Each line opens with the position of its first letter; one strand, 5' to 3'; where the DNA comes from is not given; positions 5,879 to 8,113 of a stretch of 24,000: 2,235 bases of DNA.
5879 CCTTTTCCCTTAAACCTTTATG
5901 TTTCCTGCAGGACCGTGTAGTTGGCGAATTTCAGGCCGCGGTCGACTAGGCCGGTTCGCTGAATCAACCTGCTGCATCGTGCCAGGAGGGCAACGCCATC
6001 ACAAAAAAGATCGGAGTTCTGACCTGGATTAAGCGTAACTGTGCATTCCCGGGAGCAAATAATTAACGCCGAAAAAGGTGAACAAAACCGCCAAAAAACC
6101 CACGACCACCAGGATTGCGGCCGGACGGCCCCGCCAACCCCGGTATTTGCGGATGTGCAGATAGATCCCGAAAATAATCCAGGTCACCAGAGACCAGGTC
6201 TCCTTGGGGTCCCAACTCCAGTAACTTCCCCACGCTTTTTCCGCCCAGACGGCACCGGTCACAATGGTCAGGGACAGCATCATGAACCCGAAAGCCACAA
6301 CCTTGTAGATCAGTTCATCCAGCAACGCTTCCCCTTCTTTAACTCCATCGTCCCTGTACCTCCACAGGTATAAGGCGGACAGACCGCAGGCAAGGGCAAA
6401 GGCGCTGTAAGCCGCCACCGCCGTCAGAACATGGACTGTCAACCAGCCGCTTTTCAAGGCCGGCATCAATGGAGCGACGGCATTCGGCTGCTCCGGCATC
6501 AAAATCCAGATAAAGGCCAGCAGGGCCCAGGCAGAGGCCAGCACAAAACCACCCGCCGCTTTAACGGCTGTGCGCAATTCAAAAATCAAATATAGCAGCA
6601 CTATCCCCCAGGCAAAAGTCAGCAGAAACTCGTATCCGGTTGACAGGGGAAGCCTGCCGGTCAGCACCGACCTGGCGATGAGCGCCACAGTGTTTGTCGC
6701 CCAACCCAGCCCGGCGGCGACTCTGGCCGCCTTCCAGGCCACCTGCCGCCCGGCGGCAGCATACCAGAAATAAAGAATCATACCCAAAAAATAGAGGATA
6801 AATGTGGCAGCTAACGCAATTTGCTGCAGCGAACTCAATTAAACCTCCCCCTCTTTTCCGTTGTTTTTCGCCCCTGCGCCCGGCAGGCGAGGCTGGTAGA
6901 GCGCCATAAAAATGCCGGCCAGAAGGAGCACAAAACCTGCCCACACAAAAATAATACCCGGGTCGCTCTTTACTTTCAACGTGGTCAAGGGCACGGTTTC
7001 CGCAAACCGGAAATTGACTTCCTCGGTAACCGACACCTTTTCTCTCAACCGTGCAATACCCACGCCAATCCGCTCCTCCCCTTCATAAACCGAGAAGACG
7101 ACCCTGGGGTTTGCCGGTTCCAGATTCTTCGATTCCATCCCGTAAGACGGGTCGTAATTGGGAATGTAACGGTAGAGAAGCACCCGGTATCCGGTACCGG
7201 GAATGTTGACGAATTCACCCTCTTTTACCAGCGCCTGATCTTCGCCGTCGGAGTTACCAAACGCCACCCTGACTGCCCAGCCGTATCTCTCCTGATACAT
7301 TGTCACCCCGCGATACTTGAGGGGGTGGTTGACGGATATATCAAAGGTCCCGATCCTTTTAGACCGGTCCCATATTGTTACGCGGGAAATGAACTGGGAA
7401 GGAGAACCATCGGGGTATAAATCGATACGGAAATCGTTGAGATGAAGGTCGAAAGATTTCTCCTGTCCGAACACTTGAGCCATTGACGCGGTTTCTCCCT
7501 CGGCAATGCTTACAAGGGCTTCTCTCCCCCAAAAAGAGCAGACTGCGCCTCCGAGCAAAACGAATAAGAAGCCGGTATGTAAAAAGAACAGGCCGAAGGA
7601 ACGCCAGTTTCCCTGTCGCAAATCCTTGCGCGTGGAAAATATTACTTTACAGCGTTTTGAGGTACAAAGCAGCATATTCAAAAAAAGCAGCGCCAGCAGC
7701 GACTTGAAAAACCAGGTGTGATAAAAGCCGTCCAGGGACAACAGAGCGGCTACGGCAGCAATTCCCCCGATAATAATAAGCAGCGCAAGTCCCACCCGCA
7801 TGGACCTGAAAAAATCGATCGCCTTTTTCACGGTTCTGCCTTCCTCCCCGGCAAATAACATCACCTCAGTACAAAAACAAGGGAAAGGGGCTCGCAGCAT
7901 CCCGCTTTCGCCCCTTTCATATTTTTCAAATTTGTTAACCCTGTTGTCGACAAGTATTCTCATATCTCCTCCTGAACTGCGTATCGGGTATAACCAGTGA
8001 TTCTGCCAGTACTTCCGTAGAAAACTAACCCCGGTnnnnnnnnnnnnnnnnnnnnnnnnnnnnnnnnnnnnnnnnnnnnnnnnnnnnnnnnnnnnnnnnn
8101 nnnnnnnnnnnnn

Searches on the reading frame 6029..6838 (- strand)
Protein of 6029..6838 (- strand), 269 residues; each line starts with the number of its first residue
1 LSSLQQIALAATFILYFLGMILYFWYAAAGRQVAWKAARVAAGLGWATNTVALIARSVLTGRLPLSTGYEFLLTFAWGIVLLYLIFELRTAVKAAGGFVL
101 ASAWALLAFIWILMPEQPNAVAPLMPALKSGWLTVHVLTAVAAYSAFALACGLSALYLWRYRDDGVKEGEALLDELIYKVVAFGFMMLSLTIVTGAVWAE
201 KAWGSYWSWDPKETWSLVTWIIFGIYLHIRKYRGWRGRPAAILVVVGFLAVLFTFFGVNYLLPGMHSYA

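Call 4: search_protein_families(library=pfam, proteins=[window:6029-6838:-])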
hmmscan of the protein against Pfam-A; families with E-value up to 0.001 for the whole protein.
window:6029-6838:- (269 aa): 1 family
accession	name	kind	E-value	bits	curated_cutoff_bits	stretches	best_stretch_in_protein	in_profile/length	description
PF01578.25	Cytochrom_C_asm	-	4.5e-49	167.4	29.9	1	67-266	3-212/212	Cytochrome C assembly protein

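Call 5: search_protein_families(library=ncbifam, proteins=[window:6029-6838:-])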
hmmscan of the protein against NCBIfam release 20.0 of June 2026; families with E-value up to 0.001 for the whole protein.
window:6029-6838:- (269 aa): 2 families
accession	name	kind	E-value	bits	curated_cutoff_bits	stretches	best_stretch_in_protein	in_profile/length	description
TIGR03144.1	cytochr_II_ccsB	equivalog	7.5e-74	248.6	187.6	1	44-269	4-252/252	c-type cytochrome biogenesis protein CcsB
TIGR01191.1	ccmC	subfamily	2.2e-09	37.5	186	1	179-260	51-135/184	heme ABC transporter permease CcmC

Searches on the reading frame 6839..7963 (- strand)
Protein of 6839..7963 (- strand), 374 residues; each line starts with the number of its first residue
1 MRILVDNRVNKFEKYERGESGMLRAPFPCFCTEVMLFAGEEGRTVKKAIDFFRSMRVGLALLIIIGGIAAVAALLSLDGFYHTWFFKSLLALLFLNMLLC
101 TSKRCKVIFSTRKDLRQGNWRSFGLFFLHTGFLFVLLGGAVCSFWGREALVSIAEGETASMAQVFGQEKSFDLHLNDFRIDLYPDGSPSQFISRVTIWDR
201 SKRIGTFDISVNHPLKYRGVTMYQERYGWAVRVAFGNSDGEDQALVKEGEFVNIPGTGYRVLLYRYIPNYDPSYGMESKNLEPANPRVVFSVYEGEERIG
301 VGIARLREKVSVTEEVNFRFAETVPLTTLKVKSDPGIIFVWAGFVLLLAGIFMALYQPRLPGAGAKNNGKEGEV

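Call 4: search_protein_families(library=pfam, proteins=[window:6839-7963:-])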
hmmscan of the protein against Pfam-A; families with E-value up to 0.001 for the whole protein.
window:6839-7963:- (374 aa): 2 families
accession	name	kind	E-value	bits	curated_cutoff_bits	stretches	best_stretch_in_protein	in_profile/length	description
PF05140.19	ResB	-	5.9e-39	134.6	24.6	1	117-358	146-451/486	ResB-like family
PF16327.10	CcmF_C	-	0.00047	19.9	28.7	0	61-163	113-217/323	Cytochrome c-type biogenesis protein CcmF C-terminal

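Call 5: search_protein_families(library=ncbifam, proteins=[window:6839-7963:-])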
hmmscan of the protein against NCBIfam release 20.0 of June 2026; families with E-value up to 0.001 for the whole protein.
window:6839-7963:- (374 aa): 1 family
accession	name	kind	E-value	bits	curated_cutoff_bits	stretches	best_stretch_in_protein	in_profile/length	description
TIGR00353.1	nrfE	subfamily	0.00019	20.4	569.05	0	43-163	357-469/578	heme lyase CcmF/NrfE family subunit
